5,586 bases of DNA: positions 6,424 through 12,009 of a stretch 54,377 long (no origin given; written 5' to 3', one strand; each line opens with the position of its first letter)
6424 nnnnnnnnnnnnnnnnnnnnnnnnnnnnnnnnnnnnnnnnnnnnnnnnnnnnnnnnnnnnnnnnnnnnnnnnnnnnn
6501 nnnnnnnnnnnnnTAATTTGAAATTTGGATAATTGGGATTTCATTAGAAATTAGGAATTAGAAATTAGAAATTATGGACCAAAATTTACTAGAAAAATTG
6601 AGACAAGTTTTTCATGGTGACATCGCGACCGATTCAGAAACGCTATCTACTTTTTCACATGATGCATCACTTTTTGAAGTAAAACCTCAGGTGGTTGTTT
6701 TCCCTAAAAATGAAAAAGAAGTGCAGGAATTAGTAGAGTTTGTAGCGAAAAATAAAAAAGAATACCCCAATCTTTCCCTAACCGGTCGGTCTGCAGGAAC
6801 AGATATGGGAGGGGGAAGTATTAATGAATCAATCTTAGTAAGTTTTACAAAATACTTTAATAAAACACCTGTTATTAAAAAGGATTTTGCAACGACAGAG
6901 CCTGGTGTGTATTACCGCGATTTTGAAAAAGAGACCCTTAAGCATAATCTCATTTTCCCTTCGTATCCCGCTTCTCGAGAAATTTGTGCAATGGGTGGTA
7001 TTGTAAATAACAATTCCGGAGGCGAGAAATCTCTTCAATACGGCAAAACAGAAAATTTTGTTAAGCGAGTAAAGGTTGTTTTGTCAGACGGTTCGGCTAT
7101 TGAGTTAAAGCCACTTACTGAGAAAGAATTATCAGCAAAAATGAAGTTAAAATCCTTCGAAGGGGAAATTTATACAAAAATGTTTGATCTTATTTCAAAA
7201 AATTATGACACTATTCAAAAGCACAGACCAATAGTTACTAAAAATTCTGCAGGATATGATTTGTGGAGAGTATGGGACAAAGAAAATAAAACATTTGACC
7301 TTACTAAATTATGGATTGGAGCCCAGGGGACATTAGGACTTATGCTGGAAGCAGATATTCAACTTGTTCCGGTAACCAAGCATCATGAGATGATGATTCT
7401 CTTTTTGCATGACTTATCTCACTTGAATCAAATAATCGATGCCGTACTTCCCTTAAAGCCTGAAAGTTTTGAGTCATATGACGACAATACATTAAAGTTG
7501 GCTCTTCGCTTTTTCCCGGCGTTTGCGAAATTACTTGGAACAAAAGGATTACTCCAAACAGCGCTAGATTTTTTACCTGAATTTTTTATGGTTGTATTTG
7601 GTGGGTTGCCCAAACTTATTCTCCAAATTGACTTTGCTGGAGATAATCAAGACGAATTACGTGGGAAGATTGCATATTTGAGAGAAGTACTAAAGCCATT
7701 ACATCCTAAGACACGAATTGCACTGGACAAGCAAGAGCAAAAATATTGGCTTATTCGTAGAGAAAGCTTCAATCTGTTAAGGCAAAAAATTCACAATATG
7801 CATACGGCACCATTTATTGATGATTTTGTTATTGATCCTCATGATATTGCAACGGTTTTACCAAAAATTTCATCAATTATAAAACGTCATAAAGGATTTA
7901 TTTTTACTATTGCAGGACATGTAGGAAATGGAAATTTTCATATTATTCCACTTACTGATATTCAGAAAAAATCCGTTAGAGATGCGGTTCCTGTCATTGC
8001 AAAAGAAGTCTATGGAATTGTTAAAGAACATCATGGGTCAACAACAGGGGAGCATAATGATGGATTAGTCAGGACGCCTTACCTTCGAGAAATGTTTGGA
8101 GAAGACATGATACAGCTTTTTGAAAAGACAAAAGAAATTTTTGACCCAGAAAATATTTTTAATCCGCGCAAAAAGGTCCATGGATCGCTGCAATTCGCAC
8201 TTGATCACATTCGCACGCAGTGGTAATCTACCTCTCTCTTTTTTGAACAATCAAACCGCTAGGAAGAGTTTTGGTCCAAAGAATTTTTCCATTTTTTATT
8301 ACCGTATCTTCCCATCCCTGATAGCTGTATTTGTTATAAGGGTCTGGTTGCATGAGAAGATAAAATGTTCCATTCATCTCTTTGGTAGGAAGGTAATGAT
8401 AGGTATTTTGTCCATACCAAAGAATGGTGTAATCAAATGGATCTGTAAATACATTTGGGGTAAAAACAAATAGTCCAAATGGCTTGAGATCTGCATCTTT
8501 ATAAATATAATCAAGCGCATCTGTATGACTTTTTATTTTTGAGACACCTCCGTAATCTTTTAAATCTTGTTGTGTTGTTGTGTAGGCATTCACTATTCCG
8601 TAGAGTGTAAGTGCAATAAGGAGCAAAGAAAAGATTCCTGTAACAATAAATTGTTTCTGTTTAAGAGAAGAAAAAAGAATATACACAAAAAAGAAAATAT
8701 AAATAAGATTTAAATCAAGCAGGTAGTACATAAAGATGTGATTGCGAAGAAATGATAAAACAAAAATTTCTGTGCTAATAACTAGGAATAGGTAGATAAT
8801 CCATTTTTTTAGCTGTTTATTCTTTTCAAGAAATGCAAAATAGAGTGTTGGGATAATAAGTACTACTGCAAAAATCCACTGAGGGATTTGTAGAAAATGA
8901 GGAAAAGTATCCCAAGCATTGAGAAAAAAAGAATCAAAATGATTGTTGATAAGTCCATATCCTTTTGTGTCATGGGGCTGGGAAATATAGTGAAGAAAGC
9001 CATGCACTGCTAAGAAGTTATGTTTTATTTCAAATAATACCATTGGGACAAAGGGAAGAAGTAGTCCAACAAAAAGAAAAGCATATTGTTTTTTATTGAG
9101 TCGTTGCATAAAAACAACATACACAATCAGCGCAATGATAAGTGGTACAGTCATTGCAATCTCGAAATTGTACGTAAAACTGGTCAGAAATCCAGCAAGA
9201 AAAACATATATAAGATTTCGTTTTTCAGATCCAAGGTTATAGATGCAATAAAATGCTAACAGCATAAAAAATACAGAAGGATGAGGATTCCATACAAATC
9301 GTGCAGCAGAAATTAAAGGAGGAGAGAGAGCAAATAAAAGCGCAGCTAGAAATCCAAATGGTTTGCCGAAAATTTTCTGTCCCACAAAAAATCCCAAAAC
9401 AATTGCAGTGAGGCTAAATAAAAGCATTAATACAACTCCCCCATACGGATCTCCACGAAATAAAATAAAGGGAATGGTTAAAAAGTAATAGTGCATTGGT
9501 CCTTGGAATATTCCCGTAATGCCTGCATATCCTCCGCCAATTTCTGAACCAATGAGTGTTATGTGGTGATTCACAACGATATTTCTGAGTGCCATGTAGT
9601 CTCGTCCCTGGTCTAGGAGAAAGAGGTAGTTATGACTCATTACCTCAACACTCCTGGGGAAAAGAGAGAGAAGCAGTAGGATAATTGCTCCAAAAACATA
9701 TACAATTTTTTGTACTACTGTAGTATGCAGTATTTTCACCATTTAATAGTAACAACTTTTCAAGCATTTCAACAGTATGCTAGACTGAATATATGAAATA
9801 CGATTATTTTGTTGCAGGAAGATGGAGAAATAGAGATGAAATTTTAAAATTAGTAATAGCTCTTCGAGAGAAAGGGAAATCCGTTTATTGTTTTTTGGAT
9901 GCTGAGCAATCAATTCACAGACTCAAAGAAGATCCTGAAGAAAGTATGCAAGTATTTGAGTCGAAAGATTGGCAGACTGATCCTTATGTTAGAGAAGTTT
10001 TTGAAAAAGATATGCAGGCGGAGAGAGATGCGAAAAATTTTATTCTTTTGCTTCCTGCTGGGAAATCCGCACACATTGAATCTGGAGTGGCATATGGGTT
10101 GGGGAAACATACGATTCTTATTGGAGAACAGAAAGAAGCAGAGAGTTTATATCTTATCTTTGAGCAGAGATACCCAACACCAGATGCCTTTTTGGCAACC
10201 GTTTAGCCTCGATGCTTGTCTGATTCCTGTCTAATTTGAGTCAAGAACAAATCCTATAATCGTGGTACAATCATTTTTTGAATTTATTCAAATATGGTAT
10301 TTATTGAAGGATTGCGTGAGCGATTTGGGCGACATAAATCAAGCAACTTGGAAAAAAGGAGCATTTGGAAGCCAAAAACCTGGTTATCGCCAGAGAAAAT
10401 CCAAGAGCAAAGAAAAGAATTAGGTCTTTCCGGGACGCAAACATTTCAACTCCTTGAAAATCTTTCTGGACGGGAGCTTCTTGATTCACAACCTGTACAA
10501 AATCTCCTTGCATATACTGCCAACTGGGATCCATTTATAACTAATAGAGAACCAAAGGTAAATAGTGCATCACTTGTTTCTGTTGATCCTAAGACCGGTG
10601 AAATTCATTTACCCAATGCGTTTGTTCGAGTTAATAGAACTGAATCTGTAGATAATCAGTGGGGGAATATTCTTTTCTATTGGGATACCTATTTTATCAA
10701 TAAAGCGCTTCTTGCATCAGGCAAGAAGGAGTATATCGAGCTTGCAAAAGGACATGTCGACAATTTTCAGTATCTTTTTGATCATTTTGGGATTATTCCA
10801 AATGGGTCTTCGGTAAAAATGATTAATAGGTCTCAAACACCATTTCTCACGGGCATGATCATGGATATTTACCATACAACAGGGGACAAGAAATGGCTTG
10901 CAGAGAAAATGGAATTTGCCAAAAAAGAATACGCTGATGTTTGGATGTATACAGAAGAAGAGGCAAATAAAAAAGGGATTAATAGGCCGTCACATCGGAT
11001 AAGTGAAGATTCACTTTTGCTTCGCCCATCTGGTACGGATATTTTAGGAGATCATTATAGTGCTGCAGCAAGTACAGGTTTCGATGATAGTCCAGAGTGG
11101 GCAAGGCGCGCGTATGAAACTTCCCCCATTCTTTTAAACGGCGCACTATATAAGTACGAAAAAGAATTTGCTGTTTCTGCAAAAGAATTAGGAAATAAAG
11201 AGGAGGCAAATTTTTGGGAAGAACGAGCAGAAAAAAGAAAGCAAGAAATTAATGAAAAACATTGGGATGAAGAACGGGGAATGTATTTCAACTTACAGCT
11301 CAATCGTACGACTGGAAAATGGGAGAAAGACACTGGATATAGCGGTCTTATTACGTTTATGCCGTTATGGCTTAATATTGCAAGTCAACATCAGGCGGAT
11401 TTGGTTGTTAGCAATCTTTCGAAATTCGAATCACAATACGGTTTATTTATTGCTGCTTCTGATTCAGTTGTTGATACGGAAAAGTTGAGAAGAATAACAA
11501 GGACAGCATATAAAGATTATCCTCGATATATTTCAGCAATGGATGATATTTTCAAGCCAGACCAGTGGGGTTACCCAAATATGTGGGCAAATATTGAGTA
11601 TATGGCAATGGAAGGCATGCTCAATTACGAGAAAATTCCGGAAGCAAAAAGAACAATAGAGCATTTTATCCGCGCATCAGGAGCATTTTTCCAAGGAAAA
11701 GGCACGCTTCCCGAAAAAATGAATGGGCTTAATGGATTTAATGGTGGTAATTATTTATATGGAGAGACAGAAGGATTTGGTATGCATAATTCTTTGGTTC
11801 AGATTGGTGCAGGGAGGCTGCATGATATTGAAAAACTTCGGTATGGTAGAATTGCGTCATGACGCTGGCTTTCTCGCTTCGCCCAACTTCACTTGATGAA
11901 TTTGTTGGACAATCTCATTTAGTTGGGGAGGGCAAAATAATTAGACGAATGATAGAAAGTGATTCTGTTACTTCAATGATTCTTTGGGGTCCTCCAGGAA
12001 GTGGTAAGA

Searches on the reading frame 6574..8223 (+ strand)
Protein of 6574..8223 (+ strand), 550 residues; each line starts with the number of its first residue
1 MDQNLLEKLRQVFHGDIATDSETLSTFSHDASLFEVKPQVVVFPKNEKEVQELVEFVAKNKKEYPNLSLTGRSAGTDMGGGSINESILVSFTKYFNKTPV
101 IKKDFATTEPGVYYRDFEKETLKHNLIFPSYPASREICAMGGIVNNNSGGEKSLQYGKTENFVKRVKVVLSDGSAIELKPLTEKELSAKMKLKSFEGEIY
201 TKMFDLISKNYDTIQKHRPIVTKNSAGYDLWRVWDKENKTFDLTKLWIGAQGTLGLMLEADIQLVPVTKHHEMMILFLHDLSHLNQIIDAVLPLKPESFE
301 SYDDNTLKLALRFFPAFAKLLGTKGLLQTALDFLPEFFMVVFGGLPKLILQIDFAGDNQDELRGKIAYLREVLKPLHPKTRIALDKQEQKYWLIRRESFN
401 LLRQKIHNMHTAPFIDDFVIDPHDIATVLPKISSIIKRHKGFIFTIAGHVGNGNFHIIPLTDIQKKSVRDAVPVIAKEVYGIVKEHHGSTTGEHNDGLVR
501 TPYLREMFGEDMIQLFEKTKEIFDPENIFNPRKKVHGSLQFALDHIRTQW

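Call 6: search_protein_families(library=pfam, proteins=[window:6574-8223:+], max_evalue=0.01)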
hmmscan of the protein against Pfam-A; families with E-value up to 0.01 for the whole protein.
window:6574-8223:+ (550 aa): 2 families
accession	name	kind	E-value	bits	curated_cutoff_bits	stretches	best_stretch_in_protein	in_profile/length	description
PF02913.24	FAD-oxidase_C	-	1.1e-34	120.7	21.2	1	295-533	31-247/248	FAD linked oxidases, C-terminal domain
PF01565.28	FAD_binding_4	-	1.2e-26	93.5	26.4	1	38-178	1-138/139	FAD binding domain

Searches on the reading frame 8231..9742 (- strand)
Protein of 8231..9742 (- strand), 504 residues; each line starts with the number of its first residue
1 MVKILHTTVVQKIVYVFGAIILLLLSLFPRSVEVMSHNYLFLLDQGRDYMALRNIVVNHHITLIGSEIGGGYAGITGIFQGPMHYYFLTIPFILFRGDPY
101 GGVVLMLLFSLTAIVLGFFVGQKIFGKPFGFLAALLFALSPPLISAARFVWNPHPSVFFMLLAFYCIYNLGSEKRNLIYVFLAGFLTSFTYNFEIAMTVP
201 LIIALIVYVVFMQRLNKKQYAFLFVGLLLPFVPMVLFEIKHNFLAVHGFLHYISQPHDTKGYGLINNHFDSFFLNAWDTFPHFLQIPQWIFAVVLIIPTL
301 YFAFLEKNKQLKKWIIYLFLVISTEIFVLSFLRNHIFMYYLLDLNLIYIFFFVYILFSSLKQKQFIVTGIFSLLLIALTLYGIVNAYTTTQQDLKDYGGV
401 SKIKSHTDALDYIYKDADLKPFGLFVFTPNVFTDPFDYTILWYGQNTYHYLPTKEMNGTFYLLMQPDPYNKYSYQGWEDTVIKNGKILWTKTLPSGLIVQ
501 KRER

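Call 6: search_protein_families(library=pfam, proteins=[window:8231-9742:-], max_evalue=0.01)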
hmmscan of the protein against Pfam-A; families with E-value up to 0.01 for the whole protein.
window:8231-9742:- (504 aa): 2 families
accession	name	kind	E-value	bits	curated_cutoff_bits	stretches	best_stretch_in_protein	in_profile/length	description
PF13231.12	PMT_2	-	1.3e-08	35.6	26.1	1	81-235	3-158/160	Dolichyl-phosphate-mannose-protein mannosyltransferase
PF02366.24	PMT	-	1.2e-05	25.5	22.7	1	72-236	53-232/245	Dolichyl-phosphate-mannose-protein mannosyltransferase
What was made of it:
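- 8228..9742 (-): Separate twelfth GT-C gene (PMT_2, 504 aa), 16 kb upstream of the array. PMT_2 E 1.3e-8, 35.6 bits against a cut-off of 26.1 (call 6).
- Checked: PMT_2/PMT above the gathering score for 27697, 52756 and the outlying 8228(-) (call 6).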

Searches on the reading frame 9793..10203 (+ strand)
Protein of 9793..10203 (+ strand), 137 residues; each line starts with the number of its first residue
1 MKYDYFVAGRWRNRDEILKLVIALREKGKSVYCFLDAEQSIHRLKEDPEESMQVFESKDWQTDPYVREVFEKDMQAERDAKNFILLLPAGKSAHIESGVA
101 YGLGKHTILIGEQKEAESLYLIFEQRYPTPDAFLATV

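Call 6: search_protein_families(library=pfam, proteins=[window:9793-10203:+], max_evalue=0.01)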
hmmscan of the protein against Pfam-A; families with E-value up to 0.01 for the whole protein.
window:9793-10203:+ (137 aa): 0 families

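Call 56: search_protein_families(library=pfam, proteins=[window:9793-10203:+], max_evalue=1)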
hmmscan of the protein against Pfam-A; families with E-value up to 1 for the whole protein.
window:9793-10203:+ (137 aa): 1 family
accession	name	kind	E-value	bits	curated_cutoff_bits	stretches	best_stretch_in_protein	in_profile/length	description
PF02216.22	B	-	0.17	12.4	27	1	40-55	29-44/53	B domain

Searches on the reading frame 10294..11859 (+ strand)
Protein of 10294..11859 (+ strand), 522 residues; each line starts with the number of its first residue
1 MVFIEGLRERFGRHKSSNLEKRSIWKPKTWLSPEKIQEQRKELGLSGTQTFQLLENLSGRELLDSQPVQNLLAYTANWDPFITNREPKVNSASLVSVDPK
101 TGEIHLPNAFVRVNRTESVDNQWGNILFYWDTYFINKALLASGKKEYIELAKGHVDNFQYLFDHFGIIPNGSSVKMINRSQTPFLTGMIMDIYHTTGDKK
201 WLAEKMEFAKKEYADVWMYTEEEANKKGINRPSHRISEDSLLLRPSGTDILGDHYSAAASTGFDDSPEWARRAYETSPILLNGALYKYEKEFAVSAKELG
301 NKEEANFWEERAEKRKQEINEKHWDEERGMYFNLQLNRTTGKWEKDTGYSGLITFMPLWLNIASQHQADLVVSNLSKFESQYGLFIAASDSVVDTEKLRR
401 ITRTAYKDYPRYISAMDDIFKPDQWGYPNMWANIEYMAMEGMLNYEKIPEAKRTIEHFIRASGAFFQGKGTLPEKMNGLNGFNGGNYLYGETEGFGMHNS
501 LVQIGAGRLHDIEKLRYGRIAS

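Call 7: search_protein_families(library=pfam, proteins=[window:10294-11859:+], max_evalue=0.01)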
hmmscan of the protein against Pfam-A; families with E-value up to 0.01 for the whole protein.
window:10294-11859:+ (522 aa): 3 families
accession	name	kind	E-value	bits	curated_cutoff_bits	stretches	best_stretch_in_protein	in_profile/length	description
PF01204.24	Trehalase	-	1.1e-50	173.4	21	2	269-502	297-504/512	Trehalase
PF22422.2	MGH1-like_GH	-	7.1e-14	52.6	27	1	173-454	58-320/356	Mannosylglycerate hydrolase MGH1-like glycoside hydrolase domain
PF17389.8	Bac_rhamnosid6H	-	0.008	15.9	24.5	0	190-342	108-219/339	Bacterial alpha-L-rhamnosidase 6 hairpin glycosidase domain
